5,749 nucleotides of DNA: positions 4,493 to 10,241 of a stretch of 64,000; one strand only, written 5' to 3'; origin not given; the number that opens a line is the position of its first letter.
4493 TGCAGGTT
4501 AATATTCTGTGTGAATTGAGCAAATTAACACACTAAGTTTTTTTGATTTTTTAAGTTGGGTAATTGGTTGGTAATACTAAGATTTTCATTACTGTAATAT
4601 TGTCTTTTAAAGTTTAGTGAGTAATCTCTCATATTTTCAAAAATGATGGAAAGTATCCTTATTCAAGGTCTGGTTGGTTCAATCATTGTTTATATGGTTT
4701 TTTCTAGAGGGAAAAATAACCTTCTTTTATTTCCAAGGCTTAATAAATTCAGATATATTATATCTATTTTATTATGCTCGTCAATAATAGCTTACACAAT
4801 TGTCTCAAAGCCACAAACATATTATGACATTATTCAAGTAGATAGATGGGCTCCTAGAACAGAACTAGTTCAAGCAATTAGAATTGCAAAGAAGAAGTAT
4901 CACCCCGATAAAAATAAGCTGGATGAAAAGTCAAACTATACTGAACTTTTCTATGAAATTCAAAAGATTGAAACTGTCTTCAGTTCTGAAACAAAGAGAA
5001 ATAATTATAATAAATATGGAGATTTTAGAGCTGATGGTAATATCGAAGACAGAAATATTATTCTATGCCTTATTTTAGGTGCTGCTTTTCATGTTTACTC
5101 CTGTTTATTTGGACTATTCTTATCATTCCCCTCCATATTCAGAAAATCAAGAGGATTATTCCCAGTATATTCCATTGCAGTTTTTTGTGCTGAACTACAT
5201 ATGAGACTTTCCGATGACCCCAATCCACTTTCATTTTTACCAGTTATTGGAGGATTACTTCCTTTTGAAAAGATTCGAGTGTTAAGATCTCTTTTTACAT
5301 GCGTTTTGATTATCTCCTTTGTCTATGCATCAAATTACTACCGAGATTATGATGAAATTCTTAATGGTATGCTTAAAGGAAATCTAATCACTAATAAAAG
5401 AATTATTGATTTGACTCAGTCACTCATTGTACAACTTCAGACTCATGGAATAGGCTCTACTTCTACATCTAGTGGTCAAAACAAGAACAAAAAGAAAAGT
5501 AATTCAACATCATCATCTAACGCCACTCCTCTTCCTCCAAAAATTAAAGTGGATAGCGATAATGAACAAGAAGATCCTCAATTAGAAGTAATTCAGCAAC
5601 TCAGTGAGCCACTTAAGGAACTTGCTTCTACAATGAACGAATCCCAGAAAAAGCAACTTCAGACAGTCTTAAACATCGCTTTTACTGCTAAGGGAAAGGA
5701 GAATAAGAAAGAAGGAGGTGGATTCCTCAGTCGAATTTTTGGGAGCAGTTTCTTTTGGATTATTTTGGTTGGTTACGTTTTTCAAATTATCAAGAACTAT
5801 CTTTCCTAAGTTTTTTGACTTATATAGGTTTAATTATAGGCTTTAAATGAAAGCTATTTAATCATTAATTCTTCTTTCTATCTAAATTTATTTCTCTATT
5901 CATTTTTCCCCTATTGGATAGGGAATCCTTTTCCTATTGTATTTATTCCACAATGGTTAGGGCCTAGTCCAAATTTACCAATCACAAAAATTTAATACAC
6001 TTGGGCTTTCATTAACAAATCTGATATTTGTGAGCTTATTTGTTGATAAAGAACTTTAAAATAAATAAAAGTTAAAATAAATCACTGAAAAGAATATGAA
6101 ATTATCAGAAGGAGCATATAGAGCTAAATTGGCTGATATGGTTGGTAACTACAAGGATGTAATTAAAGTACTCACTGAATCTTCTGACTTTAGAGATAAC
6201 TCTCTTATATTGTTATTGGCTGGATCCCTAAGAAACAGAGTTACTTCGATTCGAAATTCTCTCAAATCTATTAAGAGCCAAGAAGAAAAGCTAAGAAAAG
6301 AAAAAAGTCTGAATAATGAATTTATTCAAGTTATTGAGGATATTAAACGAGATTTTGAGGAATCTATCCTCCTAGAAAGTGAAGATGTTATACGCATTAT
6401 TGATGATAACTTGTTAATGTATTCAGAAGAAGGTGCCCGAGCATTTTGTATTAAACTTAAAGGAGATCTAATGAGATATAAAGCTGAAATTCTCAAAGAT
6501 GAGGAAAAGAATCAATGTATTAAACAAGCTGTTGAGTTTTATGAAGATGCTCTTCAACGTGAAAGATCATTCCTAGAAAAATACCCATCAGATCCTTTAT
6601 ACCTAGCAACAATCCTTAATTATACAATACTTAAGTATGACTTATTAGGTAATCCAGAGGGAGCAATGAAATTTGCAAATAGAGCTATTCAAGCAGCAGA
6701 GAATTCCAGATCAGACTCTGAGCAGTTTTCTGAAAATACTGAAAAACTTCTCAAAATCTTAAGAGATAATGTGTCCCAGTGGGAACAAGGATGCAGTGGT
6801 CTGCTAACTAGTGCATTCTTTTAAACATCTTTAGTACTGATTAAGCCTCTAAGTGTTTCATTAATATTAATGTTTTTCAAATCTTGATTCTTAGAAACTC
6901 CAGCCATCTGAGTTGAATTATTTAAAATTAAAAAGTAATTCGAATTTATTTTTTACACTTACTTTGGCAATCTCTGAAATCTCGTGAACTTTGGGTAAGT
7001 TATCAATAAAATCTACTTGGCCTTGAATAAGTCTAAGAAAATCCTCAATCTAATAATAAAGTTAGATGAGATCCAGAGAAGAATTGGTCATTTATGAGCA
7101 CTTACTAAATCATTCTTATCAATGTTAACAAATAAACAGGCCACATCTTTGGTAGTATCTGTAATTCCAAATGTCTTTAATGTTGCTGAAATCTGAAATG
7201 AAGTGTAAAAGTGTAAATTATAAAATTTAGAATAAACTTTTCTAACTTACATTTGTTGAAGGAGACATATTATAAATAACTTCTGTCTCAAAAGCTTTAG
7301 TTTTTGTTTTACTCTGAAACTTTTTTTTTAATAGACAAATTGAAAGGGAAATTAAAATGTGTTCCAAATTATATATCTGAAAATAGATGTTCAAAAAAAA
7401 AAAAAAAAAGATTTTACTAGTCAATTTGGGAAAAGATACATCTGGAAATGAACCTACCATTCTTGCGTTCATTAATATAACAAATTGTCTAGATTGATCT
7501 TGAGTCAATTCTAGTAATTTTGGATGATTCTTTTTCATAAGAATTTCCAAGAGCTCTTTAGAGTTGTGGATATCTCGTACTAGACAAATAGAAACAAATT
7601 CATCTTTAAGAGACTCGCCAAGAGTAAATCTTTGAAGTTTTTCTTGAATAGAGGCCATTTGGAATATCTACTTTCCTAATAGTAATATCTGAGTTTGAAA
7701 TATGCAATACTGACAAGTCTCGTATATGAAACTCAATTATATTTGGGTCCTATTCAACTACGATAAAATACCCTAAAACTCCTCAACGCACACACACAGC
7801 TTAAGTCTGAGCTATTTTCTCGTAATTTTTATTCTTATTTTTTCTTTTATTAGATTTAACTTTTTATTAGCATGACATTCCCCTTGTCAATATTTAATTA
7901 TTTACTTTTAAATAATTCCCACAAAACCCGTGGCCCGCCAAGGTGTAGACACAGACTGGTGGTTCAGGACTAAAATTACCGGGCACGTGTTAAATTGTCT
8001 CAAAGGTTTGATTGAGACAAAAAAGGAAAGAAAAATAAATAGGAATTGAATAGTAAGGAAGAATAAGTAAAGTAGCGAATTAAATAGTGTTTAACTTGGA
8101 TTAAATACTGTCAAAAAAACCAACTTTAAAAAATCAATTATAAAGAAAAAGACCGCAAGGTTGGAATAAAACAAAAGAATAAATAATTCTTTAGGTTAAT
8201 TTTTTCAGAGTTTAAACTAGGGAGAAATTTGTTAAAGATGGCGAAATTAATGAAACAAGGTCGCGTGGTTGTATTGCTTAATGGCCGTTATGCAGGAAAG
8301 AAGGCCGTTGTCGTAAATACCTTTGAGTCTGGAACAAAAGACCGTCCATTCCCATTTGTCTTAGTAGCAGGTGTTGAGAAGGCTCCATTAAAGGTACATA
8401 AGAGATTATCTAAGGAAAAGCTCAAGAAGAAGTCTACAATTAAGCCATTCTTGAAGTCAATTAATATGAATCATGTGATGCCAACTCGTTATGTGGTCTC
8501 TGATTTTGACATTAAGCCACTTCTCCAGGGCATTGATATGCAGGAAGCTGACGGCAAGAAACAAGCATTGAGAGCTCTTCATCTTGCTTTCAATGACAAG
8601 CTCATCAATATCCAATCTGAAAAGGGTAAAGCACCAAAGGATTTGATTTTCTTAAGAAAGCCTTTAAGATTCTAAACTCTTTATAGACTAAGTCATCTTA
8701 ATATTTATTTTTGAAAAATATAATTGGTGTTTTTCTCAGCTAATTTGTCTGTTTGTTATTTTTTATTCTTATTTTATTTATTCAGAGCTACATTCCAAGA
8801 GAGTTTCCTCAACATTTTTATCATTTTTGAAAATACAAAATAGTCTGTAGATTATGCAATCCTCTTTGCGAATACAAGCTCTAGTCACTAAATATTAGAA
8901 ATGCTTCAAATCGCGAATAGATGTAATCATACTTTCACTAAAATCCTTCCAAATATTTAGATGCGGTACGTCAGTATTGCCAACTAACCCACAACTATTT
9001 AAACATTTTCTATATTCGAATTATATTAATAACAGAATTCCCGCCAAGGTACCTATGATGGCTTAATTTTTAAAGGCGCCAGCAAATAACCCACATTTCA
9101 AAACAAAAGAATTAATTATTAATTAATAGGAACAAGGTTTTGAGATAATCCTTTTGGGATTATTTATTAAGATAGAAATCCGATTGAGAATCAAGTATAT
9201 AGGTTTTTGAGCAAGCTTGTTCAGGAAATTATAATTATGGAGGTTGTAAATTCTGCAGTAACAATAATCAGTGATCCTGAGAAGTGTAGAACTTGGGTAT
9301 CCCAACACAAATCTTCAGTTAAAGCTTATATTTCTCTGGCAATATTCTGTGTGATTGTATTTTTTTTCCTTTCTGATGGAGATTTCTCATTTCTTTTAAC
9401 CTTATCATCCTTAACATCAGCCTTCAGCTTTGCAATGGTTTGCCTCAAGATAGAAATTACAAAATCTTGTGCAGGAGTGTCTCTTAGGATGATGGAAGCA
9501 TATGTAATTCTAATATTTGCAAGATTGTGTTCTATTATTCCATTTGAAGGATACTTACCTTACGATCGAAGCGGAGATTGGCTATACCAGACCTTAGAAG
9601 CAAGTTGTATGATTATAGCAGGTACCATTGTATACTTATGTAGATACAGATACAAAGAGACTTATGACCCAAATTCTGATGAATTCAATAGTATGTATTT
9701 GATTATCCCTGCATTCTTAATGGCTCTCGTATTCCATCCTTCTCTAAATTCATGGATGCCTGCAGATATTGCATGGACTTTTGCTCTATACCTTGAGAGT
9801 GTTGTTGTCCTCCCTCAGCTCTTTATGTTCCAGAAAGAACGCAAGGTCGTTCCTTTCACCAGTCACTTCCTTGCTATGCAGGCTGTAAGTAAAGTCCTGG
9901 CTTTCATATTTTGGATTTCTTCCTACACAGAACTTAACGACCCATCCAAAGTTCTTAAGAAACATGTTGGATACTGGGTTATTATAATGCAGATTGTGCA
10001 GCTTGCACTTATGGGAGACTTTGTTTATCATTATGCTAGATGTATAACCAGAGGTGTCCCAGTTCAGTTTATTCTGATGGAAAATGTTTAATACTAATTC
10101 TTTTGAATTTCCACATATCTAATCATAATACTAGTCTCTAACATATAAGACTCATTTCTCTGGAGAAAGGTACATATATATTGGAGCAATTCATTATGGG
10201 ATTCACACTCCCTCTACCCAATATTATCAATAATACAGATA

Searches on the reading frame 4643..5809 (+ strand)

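Call 25: search_protein_families(library=pfam, proteins=[window:4643-5809:+], max_evalue=0.00001)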
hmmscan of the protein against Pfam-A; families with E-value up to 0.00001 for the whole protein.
window:4643-5809:+ (388 aa): 1 family
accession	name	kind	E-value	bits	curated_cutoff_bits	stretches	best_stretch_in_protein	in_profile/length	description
PF00226.36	DnaJ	-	3.7e-10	40.2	27.8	1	59-123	1-63/63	DnaJ domain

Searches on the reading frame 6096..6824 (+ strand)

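Call 25: search_protein_families(library=pfam, proteins=[window:6096-6824:+], max_evalue=0.00001)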
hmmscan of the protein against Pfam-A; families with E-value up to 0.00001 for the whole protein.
window:6096-6824:+ (242 aa): 1 family
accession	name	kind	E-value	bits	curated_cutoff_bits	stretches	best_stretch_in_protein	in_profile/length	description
PF00244.26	14-3-3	-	1.4e-42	146.2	33.2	1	10-230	2-223/223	14-3-3 protein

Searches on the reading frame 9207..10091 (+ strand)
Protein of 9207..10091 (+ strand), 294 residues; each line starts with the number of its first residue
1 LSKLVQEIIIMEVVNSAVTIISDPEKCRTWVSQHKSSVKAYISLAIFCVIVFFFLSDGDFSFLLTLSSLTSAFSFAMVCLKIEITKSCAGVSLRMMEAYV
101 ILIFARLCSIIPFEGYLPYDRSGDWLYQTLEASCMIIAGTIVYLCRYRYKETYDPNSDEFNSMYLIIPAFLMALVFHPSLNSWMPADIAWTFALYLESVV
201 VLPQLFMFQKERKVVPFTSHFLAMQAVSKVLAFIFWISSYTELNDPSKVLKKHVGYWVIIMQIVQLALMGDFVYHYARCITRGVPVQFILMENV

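Call 25: search_protein_families(library=pfam, proteins=[window:9207-10091:+], max_evalue=0.00001)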
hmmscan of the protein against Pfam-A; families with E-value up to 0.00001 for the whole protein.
window:9207-10091:+ (294 aa): 1 family
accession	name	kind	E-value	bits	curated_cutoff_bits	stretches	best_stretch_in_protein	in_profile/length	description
PF00810.23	ER_lumen_recept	-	8.1e-37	127.7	25.6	1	87-238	1-142/143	ER lumen protein retaining receptor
